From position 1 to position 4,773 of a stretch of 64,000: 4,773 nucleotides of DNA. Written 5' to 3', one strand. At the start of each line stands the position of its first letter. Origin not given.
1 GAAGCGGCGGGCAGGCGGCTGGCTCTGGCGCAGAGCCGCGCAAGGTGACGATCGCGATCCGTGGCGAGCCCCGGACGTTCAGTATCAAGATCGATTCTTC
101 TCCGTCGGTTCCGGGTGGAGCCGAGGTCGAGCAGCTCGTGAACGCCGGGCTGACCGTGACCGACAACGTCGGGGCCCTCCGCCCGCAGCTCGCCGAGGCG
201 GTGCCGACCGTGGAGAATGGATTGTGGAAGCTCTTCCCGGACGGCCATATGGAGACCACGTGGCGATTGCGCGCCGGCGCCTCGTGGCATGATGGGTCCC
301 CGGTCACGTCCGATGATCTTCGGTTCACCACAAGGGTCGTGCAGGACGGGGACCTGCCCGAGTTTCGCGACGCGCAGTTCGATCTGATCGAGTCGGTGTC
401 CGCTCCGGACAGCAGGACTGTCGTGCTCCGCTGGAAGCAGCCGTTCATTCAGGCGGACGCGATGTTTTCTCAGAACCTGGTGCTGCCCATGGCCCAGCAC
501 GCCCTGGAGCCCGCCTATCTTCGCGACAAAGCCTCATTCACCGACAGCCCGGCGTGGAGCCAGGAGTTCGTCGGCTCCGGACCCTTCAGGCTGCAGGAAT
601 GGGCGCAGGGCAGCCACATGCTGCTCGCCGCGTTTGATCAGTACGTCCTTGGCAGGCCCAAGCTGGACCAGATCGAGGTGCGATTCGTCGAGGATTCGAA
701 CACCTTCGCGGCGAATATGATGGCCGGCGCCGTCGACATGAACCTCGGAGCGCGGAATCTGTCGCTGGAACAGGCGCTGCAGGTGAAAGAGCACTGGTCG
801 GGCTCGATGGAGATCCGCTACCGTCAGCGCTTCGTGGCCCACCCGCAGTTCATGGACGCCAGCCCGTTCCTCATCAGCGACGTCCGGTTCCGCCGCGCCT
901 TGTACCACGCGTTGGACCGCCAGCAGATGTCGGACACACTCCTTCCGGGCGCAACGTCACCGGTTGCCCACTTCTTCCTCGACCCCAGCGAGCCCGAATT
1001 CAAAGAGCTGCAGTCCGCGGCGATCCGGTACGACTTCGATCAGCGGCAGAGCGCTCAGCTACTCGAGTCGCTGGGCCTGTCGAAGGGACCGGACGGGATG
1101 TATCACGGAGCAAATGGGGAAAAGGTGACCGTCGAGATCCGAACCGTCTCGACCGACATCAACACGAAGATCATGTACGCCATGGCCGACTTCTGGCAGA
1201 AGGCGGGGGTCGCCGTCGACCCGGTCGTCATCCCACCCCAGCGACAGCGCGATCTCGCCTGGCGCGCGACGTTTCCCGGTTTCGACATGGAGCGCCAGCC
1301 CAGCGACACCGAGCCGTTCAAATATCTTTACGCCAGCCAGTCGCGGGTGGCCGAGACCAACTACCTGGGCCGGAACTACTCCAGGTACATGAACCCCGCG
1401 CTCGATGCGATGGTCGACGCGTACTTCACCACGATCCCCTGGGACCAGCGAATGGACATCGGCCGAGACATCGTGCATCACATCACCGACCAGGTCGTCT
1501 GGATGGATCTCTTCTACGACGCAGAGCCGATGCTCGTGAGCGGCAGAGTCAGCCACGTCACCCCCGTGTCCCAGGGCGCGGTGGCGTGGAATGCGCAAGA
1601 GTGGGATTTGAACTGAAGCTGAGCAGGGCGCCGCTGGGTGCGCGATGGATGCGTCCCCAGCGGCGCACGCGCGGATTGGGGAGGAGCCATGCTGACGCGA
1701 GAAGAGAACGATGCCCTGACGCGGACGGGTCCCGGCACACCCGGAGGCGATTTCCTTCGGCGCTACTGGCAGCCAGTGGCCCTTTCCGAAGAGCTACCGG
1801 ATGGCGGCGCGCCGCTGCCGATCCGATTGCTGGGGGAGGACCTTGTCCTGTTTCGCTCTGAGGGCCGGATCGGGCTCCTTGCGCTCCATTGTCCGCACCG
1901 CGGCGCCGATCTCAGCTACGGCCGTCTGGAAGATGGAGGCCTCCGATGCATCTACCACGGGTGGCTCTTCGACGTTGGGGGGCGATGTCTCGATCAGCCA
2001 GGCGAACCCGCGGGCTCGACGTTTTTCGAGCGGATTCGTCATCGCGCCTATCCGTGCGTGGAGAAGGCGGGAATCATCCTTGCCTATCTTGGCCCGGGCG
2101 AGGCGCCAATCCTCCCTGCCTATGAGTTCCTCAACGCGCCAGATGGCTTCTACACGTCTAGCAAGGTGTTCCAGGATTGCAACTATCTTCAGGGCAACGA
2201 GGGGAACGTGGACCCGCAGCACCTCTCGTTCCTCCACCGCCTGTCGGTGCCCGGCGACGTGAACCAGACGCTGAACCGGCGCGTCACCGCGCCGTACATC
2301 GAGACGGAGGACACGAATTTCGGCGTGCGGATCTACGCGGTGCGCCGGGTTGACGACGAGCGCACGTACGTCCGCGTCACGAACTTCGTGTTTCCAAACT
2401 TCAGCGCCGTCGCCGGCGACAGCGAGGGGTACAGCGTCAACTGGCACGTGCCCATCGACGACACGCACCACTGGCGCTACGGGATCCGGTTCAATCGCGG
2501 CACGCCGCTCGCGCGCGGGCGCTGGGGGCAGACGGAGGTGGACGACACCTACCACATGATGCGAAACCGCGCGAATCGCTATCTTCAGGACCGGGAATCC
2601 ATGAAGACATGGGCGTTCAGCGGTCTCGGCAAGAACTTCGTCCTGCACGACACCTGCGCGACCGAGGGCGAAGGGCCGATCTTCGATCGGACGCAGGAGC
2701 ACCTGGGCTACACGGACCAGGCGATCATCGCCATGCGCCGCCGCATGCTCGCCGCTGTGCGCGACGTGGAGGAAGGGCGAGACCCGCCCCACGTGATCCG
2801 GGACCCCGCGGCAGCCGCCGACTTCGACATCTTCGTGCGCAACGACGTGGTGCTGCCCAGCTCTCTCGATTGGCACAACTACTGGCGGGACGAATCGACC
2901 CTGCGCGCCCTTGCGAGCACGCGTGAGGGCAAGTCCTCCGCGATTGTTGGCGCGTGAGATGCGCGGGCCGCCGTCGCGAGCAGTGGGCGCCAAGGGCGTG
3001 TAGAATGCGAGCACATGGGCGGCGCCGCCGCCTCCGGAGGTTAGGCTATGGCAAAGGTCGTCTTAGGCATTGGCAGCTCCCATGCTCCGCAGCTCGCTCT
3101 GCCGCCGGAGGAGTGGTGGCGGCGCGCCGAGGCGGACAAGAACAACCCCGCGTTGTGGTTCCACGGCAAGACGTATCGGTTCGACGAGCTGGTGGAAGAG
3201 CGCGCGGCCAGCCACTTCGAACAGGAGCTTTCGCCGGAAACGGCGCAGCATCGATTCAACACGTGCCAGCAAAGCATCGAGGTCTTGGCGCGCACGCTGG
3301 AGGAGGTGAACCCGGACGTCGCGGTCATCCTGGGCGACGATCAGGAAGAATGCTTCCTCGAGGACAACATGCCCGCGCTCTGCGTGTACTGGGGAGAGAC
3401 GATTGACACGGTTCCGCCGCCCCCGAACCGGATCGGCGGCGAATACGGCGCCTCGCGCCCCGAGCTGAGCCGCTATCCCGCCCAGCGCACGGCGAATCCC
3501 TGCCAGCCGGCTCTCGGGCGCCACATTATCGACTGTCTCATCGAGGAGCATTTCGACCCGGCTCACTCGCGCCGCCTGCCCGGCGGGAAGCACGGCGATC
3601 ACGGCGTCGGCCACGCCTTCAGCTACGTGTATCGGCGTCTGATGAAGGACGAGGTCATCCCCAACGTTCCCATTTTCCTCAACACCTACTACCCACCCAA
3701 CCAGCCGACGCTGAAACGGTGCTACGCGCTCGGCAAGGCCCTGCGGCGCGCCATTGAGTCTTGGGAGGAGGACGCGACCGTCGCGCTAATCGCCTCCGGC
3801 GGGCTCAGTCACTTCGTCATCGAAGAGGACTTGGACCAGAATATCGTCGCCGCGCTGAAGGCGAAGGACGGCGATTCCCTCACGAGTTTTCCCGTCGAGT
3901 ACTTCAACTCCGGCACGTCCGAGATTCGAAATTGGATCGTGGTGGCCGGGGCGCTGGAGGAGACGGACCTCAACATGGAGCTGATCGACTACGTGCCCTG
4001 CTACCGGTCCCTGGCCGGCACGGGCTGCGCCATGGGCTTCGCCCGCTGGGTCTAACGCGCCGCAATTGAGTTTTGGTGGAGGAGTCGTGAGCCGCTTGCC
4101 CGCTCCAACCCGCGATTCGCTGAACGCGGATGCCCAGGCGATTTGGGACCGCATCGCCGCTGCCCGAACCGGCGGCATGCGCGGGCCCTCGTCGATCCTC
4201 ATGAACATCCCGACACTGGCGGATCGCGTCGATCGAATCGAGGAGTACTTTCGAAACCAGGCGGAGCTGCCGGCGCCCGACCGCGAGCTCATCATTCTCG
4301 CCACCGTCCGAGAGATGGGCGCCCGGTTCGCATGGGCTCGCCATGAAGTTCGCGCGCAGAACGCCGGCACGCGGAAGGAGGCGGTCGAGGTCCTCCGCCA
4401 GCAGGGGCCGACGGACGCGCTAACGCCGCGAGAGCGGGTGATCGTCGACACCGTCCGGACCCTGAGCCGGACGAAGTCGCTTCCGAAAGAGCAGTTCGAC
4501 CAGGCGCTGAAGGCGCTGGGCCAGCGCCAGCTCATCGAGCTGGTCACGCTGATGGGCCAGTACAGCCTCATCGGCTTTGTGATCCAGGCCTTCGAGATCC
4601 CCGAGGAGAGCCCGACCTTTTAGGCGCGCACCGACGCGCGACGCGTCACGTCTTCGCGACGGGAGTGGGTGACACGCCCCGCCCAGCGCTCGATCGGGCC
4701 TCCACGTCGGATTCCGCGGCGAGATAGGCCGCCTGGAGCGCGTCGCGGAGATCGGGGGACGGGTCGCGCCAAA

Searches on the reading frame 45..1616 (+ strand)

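Call 67: search_protein_families(library=pfam, proteins=[window:45-1616:+], max_evalue=0.0001)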
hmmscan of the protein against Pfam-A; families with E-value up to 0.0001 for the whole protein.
window:45-1616:+ (523 aa): 1 family
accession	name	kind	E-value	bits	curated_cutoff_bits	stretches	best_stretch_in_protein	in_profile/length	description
PF00496.27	SBP_bac_5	-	2.9e-49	168.6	32.4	1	67-430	15-359/368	Bacterial extracellular solute-binding proteins, family 5 Middle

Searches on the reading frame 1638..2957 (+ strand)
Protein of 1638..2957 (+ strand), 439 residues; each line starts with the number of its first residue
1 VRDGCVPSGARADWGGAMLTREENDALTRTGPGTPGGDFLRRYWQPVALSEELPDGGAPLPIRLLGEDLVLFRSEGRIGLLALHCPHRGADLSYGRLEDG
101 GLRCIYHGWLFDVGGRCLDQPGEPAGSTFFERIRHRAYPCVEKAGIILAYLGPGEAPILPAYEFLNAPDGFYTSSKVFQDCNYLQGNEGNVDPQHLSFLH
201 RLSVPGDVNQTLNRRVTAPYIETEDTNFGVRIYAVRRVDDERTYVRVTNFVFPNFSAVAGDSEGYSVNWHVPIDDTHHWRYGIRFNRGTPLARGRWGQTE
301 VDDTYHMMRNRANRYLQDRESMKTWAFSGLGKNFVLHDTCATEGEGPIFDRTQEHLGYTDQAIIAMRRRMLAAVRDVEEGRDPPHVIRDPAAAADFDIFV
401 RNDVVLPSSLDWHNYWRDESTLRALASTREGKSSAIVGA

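Call 67: search_protein_families(library=pfam, proteins=[window:1638-2957:+], max_evalue=0.0001)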
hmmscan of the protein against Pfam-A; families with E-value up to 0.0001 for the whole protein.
window:1638-2957:+ (439 aa): 2 families
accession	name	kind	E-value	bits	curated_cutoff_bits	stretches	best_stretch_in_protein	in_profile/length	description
PF19301.5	LigXa_C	-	7.4e-31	107.8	27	1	150-416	2-285/304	LigXa C-terminal domain like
PF00355.32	Rieske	-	3.2e-18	65.9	20.3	1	44-124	2-82/88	Rieske [2Fe-2S] domain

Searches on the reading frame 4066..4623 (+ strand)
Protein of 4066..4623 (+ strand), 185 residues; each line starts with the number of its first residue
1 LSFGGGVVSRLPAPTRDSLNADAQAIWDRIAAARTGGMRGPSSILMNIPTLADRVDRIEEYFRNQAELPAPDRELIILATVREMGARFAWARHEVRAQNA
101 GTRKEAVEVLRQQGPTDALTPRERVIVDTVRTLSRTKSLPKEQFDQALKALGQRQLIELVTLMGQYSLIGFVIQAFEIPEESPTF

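Call 67: search_protein_families(library=pfam, proteins=[window:4066-4623:+], max_evalue=0.0001)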
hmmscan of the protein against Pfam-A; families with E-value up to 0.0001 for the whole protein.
window:4066-4623:+ (185 aa): 1 family
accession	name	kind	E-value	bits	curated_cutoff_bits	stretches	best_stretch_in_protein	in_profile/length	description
PF02627.25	CMD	-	7.7e-06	26.2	23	1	50-118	2-71/84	Carboxymuconolactone decarboxylase family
